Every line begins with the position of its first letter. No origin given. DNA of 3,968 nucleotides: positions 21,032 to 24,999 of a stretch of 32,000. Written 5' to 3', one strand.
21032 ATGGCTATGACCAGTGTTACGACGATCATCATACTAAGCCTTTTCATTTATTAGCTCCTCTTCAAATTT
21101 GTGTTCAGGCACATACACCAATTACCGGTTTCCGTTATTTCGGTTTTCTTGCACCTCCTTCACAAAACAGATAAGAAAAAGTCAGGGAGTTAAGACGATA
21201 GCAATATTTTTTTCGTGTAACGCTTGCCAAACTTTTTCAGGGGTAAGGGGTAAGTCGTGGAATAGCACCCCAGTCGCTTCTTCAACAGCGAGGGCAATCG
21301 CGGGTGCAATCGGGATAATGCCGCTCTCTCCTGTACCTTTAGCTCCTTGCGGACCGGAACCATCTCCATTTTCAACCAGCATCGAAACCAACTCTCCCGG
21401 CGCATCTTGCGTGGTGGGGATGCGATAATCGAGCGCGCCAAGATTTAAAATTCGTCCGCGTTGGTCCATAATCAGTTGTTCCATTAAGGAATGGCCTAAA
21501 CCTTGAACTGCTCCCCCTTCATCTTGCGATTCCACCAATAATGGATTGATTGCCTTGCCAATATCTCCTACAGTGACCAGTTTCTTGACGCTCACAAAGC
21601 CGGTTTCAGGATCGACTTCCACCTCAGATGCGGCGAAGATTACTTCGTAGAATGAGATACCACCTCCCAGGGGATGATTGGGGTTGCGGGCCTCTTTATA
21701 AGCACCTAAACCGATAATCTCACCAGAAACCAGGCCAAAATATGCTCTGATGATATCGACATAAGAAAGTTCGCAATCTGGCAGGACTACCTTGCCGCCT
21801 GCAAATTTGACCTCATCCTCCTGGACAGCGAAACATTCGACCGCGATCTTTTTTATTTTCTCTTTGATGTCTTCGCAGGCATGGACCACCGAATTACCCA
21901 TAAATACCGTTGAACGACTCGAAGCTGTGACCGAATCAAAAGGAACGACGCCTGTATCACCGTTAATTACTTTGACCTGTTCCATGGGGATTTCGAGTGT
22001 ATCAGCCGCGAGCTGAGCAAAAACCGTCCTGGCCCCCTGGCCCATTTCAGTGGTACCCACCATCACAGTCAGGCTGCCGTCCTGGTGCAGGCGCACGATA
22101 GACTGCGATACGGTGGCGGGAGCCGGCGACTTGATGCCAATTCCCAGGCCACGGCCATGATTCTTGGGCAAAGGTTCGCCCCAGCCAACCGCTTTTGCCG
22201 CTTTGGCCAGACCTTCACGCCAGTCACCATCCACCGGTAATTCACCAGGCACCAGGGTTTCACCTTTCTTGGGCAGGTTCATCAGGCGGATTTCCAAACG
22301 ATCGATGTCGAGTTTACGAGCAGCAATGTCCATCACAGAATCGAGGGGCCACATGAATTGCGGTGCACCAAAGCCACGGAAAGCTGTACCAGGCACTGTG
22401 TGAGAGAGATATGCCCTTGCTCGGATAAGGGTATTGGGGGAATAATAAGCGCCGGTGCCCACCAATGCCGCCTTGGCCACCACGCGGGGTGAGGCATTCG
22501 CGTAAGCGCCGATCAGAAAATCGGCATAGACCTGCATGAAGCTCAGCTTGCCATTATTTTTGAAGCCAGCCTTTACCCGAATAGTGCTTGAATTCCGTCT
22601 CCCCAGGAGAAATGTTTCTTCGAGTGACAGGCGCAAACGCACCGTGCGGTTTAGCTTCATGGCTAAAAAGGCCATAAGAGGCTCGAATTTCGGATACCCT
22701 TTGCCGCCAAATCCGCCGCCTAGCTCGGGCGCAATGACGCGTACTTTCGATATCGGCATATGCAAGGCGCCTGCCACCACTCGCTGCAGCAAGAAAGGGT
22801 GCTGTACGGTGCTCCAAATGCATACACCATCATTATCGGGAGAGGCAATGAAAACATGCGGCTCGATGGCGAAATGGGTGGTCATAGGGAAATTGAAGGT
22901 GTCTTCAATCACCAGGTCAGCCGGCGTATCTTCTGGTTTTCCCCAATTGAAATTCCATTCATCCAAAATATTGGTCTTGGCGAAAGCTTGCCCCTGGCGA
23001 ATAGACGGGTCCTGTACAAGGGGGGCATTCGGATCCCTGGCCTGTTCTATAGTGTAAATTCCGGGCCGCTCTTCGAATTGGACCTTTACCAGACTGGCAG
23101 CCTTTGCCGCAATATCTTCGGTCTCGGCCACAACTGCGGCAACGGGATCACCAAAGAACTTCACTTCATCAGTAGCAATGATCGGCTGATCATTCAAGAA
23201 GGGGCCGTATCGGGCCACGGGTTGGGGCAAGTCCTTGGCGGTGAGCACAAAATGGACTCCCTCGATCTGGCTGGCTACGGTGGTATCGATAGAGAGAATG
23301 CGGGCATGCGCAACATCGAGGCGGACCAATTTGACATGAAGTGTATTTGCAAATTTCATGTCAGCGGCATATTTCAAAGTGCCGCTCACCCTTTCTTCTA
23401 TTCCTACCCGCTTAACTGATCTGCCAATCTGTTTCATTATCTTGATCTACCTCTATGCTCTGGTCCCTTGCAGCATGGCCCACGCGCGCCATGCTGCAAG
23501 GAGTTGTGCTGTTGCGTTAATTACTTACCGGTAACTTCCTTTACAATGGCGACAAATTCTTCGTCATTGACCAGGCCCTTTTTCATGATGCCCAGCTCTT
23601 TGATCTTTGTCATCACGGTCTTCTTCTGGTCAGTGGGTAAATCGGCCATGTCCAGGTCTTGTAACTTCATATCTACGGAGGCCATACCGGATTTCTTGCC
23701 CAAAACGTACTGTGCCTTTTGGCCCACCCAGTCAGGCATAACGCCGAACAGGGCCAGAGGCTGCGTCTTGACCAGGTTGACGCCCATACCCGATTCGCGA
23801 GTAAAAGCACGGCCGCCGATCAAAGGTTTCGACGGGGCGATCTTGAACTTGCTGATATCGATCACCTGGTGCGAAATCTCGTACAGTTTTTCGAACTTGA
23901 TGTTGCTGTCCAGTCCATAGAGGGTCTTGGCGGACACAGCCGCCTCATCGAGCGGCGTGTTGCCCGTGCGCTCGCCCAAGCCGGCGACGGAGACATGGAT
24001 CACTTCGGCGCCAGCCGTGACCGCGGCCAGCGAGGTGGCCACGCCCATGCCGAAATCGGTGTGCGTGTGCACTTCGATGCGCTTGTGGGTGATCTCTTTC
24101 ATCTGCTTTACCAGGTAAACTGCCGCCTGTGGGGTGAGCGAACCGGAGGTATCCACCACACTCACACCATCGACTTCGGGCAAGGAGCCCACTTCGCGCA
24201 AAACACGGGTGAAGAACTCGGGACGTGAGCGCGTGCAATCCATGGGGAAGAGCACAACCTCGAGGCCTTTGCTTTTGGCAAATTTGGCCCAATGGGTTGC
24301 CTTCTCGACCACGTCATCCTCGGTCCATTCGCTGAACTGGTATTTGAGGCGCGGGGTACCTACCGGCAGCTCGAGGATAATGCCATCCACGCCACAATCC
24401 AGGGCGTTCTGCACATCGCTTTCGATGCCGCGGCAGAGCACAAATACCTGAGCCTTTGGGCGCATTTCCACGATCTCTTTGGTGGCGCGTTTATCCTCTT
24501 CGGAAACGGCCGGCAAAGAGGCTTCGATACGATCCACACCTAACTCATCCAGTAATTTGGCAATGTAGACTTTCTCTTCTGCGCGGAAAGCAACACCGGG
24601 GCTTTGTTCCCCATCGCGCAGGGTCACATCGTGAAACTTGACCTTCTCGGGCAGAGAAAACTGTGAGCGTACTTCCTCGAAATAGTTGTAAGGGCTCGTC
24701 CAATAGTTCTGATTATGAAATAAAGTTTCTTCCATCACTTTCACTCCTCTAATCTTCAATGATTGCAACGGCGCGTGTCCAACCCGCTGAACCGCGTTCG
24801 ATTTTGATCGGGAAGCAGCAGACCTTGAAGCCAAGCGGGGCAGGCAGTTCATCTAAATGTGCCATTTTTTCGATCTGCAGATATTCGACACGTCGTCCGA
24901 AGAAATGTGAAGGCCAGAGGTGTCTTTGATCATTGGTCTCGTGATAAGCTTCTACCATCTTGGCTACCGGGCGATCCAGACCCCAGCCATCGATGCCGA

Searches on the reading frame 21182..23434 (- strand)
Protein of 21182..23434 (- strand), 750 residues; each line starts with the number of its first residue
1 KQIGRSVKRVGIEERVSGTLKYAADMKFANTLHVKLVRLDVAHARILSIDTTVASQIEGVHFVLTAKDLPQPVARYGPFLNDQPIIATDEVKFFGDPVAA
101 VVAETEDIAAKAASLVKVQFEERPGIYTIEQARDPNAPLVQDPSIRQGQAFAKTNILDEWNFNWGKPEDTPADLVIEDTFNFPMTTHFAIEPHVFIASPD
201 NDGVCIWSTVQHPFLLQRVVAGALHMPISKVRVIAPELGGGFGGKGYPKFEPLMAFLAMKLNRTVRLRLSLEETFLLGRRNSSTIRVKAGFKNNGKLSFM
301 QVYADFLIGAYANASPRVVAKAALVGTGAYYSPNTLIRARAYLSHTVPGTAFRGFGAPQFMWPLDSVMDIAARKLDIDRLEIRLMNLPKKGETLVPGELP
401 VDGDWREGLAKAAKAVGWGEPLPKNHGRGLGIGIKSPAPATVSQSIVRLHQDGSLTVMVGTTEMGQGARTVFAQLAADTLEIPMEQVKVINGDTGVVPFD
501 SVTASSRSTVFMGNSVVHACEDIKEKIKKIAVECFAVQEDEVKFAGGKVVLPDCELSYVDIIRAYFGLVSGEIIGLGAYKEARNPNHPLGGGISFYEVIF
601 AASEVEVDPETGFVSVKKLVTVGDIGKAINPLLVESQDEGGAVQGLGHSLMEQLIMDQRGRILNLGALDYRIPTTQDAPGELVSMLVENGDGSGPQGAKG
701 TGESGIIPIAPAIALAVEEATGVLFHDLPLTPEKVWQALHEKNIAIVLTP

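Call 44: search_protein_families(library=pfam, proteins=[window:21182-23434:-], max_evalue=0.00001)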
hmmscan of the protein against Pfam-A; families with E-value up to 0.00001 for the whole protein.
window:21182-23434:- (750 aa): 3 families
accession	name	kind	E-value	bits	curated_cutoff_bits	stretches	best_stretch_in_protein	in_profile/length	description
PF20256.3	MoCoBD_2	-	1e-70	238.9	27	1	425-679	24-283/283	Molybdopterin cofactor-binding domain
PF02738.23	MoCoBD_1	-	9.7e-63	211.9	27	1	170-387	23-244/244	Molybdopterin cofactor-binding domain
PF01315.27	Ald_Xan_dh_C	-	1.2e-28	100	31.3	1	17-124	1-110/110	Aldehyde oxidase and xanthine dehydrogenase, a/b hammerhead domain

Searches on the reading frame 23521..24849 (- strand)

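Call 44: search_protein_families(library=pfam, proteins=[window:23521-24849:-], max_evalue=0.00001)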
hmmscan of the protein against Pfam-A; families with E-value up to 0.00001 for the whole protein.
window:23521-24849:- (442 aa): 2 families
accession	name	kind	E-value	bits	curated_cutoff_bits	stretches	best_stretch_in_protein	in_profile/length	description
PF00682.25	HMGL-like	-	5.9e-62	209.9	29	1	69-329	1-260/260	HMGL-like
PF22617.1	HCS_D2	-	1.7e-06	28.7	27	1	344-421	2-79/82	Homocitrate synthase post-HMGL domain-like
